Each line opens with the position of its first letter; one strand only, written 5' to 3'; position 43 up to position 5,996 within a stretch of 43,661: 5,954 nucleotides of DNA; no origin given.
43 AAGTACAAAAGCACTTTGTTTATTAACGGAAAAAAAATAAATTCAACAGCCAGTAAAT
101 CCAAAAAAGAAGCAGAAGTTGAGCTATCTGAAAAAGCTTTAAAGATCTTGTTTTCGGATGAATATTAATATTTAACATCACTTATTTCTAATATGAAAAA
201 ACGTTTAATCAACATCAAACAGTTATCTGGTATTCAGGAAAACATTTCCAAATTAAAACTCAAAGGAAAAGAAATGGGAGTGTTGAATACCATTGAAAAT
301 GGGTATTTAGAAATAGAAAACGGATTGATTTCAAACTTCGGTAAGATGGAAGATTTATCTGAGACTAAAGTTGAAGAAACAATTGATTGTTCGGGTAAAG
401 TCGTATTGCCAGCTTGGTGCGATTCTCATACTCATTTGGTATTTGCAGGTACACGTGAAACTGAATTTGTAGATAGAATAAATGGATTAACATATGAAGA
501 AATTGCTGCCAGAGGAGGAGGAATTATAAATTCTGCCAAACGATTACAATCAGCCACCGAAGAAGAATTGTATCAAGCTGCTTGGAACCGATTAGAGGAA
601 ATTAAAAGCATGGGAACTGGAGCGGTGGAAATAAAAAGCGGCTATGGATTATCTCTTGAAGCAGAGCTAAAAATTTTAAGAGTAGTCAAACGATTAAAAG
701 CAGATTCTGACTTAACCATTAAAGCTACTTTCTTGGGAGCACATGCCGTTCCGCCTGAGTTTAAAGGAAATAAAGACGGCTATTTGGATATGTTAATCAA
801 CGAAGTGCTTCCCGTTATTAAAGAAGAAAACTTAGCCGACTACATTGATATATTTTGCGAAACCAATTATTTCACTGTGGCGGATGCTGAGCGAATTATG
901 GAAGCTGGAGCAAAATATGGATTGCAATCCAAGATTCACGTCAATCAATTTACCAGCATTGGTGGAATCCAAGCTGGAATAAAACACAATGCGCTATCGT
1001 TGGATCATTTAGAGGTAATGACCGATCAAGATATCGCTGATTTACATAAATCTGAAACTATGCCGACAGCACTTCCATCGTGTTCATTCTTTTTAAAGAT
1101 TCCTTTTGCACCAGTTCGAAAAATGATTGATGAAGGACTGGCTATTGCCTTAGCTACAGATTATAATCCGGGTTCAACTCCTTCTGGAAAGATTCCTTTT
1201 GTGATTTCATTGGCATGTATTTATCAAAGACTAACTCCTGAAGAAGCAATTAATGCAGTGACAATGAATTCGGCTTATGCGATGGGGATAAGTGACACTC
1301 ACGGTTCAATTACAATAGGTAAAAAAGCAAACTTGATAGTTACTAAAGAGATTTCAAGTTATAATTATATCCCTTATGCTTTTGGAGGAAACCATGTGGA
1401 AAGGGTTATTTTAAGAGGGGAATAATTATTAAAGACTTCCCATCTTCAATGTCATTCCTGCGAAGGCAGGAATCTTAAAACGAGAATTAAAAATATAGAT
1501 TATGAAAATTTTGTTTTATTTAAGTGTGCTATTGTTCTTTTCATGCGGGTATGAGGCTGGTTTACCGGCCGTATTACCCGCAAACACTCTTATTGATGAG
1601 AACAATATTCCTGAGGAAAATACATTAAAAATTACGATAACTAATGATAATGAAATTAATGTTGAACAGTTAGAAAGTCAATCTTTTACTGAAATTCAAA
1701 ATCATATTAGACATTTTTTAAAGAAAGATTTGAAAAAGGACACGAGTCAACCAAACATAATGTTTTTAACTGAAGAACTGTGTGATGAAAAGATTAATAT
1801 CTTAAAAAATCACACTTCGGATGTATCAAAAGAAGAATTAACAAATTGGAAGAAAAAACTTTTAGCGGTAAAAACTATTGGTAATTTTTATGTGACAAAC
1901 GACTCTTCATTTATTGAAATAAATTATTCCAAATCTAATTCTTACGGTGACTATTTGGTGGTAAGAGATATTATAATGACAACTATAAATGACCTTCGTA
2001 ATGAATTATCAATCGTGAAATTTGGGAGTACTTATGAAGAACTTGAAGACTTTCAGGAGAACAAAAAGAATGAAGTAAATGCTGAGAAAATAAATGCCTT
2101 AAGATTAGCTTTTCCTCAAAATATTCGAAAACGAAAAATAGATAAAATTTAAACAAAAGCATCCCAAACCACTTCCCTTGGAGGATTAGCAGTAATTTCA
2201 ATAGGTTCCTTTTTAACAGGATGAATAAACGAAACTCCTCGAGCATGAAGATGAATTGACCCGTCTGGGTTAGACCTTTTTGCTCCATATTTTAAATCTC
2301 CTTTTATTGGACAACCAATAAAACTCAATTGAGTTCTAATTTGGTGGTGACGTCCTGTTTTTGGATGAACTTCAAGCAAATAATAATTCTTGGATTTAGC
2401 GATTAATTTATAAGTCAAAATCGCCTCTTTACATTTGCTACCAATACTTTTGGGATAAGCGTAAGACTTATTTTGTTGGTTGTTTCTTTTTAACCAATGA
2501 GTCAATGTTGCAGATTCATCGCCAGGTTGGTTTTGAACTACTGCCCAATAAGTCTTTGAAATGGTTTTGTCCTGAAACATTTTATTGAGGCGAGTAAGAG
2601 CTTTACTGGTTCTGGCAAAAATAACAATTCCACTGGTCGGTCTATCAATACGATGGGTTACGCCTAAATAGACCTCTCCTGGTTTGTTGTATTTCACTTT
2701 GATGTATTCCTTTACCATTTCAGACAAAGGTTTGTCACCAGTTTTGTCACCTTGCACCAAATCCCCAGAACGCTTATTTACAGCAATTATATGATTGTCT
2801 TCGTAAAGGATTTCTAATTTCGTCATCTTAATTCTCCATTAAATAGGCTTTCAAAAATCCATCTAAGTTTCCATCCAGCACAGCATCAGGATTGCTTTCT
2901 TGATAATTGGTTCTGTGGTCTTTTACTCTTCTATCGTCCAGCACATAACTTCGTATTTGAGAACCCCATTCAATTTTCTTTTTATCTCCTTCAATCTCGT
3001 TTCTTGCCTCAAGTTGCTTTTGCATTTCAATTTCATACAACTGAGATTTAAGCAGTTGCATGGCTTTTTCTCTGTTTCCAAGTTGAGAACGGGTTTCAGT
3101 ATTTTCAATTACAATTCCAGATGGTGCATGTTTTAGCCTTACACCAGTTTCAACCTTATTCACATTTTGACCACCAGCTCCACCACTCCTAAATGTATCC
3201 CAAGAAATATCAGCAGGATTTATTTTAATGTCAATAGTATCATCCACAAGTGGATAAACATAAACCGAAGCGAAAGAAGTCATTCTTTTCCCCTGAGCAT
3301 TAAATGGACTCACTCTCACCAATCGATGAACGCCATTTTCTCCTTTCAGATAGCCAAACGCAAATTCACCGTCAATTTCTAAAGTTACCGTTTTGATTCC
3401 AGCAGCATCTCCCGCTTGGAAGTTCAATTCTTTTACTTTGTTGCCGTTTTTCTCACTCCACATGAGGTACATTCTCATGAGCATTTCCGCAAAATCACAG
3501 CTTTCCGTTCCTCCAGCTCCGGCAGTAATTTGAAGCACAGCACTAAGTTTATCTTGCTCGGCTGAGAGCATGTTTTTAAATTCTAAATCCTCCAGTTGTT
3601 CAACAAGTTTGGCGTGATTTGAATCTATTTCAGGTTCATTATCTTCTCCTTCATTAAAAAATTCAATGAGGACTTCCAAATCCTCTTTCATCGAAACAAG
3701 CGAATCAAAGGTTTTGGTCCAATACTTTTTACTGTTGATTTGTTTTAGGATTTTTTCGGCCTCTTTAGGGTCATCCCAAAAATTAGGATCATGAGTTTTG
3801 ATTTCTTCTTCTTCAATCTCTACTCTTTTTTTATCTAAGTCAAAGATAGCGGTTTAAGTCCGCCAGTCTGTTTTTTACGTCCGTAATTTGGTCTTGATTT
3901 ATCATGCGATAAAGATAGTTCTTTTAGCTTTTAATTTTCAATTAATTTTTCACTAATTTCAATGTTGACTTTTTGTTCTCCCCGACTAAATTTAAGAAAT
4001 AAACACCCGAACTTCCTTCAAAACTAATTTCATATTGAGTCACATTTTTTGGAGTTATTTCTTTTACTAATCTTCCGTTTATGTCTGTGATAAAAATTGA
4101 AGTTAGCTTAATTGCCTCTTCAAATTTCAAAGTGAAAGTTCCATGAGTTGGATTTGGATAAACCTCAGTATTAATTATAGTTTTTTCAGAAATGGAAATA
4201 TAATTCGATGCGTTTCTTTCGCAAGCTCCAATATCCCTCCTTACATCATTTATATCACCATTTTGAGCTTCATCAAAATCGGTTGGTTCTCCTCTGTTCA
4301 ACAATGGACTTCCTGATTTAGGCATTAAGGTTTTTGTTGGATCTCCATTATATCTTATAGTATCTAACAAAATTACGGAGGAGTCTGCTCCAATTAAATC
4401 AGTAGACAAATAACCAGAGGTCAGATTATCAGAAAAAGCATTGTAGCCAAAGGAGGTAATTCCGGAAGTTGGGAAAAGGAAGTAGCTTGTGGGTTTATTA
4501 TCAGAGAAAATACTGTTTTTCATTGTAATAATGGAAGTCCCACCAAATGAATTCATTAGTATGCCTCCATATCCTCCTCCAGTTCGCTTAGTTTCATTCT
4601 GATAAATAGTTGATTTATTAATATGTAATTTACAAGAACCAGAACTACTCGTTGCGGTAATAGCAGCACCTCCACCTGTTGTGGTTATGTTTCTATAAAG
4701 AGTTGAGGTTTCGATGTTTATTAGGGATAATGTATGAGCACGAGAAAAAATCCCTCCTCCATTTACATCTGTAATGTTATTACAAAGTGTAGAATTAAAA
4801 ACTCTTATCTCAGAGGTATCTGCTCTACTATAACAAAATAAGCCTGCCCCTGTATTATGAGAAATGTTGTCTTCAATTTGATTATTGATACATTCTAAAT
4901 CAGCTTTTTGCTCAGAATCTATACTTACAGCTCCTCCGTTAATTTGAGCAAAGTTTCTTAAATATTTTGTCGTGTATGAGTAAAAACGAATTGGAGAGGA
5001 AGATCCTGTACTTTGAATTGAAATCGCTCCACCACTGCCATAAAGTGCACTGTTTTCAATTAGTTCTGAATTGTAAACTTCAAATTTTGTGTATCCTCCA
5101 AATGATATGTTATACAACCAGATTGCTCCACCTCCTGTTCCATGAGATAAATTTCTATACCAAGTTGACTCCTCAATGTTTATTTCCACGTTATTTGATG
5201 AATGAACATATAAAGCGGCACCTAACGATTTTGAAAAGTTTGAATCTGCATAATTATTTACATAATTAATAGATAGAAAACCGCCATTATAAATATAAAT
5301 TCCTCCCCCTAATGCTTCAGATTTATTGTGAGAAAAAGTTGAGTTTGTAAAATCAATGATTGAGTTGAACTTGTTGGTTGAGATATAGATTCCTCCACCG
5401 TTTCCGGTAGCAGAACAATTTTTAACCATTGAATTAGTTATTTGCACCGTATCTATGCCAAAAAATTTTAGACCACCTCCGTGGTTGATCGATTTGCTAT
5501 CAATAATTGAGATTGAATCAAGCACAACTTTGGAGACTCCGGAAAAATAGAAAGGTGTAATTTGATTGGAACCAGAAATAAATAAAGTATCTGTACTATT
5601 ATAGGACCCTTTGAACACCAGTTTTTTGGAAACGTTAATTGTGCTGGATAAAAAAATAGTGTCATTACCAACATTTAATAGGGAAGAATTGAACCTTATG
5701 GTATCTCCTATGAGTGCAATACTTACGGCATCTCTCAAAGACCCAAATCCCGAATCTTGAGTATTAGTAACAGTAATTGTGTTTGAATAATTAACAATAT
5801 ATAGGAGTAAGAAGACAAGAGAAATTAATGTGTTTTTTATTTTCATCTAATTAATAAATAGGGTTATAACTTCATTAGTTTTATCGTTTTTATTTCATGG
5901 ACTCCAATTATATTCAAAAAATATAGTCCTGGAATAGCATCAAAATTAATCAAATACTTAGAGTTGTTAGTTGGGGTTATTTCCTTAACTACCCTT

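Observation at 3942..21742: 17.8-kb array of seven Pmp-like beta-helix modules in six paralogous T9SS-cargo genes, function unknown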

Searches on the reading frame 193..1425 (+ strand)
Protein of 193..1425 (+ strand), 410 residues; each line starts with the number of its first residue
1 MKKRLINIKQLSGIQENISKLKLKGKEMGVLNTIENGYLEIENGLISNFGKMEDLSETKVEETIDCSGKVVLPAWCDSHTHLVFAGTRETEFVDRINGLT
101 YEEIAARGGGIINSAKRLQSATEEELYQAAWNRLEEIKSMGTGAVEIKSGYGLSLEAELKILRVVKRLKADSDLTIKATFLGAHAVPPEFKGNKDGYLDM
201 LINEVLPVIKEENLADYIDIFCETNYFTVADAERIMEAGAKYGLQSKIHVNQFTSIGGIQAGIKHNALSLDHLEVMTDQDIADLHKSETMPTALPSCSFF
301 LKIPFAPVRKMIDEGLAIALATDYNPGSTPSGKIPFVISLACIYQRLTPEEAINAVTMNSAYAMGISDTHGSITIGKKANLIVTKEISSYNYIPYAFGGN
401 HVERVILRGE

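Call 5: search_protein_families(library=pfam, proteins=[window:193-1425:+], max_evalue=0.001)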
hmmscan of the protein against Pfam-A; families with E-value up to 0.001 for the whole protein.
window:193-1425:+ (410 aa): 2 families
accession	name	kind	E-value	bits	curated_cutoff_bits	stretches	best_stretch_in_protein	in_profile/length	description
PF07969.17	Amidohydro_3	-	2.8e-21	77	29.7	2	118-384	149-444/472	Amidohydrolase family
PF01979.26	Amidohydro_1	-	1.8e-14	54.2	25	1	233-409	138-342/345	Amidohydrolase family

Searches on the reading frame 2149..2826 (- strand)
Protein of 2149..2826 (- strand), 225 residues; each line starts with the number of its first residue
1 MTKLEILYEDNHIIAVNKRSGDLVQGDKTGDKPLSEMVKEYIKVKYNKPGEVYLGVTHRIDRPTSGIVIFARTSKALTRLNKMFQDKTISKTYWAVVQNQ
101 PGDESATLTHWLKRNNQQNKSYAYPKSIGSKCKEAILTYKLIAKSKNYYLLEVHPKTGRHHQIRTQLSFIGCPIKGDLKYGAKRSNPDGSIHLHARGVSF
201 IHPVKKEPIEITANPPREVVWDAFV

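Call 5: search_protein_families(library=pfam, proteins=[window:2149-2826:-], max_evalue=0.001)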
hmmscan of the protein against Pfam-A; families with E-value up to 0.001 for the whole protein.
window:2149-2826:- (225 aa): 1 family
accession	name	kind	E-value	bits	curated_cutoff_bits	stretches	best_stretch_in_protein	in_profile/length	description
PF00849.27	PseudoU_synth_2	-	1.2e-32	113.6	26.8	1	12-168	1-151/152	RNA pseudouridylate synthase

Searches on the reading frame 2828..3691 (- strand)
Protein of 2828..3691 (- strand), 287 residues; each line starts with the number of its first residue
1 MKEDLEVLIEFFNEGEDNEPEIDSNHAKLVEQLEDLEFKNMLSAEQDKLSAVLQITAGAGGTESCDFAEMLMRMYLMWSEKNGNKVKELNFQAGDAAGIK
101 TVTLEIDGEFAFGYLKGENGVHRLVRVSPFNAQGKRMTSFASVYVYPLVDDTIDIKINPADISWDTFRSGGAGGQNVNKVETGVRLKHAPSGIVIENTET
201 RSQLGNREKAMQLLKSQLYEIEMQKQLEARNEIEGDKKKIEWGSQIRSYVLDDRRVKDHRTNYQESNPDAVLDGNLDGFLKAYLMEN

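Call 5: search_protein_families(library=pfam, proteins=[window:2828-3691:-], max_evalue=0.001)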
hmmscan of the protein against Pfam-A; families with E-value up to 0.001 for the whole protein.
window:2828-3691:- (287 aa): 2 families
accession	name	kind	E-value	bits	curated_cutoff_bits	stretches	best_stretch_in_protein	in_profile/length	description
PF03462.23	PCRF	-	1.2e-42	146.4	24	1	3-143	49-194/194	PCRF domain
PF00472.26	RF-1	-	1.1e-37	128.9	35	1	152-260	2-116/116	RF-1 domain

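Call 79: find_related_loci(query=window:2828-3691:-, collection=metagenome_contigs, flank=10000)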
Query window:2828-3691:- (287 aa) in metagenome_contigs; peptide patterns used: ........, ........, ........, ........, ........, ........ (x = any residue, [..] = any of these).
600 stretches matched a pattern (row limit reached: there are more); 532 encode a relative of the query (tblastn E <= 1e-3); the best 80 are kept; 80 distinct loci.
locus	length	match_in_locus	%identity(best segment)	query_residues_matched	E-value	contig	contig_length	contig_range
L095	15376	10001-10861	94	1-287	0e+0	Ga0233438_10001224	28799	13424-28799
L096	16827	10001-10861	93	1-287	0e+0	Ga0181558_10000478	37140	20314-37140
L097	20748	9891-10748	91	2-287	8e-171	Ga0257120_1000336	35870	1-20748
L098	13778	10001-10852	80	3-286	5e-154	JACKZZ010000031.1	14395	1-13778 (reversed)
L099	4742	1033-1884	80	3-286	6e-157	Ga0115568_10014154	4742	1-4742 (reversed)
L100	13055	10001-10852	80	3-286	5e-154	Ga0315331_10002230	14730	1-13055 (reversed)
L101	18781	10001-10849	78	3-285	3e-152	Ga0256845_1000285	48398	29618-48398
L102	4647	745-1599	76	3-287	2e-153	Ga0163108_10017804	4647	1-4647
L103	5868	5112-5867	83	11-262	5e-146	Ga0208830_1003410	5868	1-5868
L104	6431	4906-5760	74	3-286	4e-144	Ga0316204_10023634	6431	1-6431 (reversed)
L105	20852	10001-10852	74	3-286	5e-144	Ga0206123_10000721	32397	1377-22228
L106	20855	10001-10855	72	3-286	1e-140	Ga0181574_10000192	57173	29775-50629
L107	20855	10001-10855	72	3-286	7e-140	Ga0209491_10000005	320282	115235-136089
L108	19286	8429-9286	72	3-287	3e-139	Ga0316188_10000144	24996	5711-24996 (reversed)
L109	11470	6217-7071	72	3-286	2e-139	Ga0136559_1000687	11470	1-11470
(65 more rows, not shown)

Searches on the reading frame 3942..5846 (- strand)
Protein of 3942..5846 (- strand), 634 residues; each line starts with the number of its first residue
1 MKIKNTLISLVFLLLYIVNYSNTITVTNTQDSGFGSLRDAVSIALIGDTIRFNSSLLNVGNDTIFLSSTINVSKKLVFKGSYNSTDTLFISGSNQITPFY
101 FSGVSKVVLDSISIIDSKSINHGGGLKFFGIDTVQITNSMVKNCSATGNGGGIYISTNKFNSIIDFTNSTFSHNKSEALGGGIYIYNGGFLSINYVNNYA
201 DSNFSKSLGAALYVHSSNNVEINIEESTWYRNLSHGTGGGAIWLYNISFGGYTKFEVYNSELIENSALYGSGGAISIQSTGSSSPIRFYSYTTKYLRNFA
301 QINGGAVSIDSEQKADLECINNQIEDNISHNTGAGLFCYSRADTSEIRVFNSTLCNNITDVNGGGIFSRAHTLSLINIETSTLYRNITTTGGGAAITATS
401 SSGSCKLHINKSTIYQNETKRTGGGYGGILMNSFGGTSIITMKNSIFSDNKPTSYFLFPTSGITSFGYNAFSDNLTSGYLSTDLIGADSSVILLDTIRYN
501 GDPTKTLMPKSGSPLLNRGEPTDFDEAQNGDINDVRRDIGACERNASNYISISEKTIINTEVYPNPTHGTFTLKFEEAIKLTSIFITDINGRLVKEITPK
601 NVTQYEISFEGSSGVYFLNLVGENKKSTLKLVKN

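Call 3: search_protein_families(library=pfam, proteins=[window:3942-5846:-], max_evalue=0.01)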
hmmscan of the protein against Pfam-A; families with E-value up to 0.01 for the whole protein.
window:3942-5846:- (634 aa): 2 families
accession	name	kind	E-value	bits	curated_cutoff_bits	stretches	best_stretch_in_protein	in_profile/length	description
PF18962.6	Por_Secre_tail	-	2.8e-11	44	27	1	562-631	1-73/75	Secretion system C-terminal sorting domain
PF02415.23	Chlam_PMP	-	0.0005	20.5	20.6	0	168-185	1-18/19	Chlamydia polymorphic membrane protein (Chlamydia_PMP) repeat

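Call 4: search_protein_families(library=ncbifam, proteins=[window:3942-5846:-], max_evalue=0.01)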
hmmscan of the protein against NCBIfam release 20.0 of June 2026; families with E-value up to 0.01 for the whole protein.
window:3942-5846:- (634 aa): 2 families
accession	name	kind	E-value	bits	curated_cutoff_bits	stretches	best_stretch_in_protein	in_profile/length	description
TIGR04183.1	Por_Secre_tail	domain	1.3e-11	44.3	23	1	562-634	1-72/72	T9SS type A sorting domain-containing protein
NF041518.1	choice_anch_Q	domain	0.0002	21.5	25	1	493-544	3-57/58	choice-of-anchor Q domain-containing protein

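Call 59: find_homologous_proteins(query=window:3942-5846:-, max_evalue=1e-20)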
Query window:3942-5846:- (634 aa): 20 proteins with E <= 1e-20 among 8000 candidates.
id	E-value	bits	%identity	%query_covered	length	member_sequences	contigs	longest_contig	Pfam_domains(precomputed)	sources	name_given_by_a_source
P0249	0.0e+0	1374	100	100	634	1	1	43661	PF18962.8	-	-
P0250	1.3e-176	607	50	100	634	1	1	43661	PF02415.24,PF18962.8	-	-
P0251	4.3e-100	354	48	59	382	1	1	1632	PF18962.8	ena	-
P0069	1.9e-95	339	31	84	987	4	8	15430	PF02415.24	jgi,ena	jgi:hypothetical protein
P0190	1.6e-55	207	30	100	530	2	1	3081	PF02415.24,PF18962.8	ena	-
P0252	4.8e-50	189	34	86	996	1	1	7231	PF23237.2,PF13229.13,PF02415.24,PF18962.8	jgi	jgi:predicted outer membrane repeat protein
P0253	1.7e-49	187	32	85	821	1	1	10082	PF02415.24,PF18962.8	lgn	-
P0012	2.2e-45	173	38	43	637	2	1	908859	PF18962.8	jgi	-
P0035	2.5e-44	170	30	67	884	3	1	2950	PF13229.13,PF18962.8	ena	-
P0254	2.1e-42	163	30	85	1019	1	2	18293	PF02415.24,PF18962.8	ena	-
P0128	2.7e-41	160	27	85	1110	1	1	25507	PF02415.24,PF18962.8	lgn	-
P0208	4.2e-41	159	30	85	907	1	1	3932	PF18962.8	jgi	-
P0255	8.4e-40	155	53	21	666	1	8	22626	PF18962.8,PF02368.25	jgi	-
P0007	2.6e-39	153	31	85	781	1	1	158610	PF02415.24,PF18962.8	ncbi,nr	ncbi:MAG: T9SS type A sorting domain-containing protein [Crocinitomicaceae bacterium]|nr:T9SS type A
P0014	1.3e-37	148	28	86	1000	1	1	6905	PF02415.24,PF18962.8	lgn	-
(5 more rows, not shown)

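Call 60: find_encoding_contigs(protein=P0251, flank=10000, max_places=4)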
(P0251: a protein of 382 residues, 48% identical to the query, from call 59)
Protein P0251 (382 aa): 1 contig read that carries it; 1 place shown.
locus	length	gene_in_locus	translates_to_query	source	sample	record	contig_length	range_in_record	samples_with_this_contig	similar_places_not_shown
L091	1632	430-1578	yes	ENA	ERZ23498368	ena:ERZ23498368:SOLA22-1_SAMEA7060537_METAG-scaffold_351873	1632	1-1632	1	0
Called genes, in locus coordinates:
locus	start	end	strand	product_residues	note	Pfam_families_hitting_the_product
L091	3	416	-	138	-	?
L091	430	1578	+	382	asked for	PF18962:Por_Secre_tail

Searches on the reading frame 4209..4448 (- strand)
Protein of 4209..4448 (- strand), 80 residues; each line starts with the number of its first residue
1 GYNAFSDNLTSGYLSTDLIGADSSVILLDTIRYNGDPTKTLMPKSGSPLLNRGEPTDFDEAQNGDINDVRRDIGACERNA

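Call 49: search_protein_families(library=ncbifam, proteins=[window:4209-4448:-], max_evalue=1)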
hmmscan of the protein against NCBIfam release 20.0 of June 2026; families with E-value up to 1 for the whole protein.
seq(80 aa): 1 family
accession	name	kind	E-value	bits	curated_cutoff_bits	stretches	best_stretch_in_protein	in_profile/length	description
NF041518.1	choice_anch_Q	domain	5.3e-06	26.6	25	1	27-78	3-57/58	choice-of-anchor Q domain-containing protein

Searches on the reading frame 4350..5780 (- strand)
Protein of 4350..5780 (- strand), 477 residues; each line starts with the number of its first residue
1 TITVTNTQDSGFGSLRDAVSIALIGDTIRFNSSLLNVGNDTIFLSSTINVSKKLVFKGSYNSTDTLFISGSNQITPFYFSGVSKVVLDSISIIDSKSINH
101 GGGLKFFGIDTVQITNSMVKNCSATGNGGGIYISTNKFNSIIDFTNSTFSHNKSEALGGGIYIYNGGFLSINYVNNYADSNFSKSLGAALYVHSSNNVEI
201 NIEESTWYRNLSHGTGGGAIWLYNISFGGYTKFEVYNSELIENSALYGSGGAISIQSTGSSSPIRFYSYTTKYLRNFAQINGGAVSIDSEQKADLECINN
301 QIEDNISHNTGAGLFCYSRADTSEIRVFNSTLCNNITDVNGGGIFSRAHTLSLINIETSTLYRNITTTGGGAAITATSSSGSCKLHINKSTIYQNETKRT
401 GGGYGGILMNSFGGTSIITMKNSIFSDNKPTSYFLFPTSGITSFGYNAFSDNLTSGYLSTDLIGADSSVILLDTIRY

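Call 83: search_protein_families(library=pfam, proteins=[window:4350-5780:-], max_evalue=10)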
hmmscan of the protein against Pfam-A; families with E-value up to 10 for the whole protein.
window:4350-5780:- (477 aa): 3 families
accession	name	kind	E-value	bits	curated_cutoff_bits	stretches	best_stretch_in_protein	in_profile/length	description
PF02415.23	Chlam_PMP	-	0.00095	19.6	20.6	4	146-163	1-18/19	Chlamydia polymorphic membrane protein (Chlamydia_PMP) repeat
PF20475.3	DUF6717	-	0.013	16.3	27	1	110-164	30-81/115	Family of unknown function (DUF6717)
PF02825.26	WWE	-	0.19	12.6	21.1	1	220-266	2-49/67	WWE domain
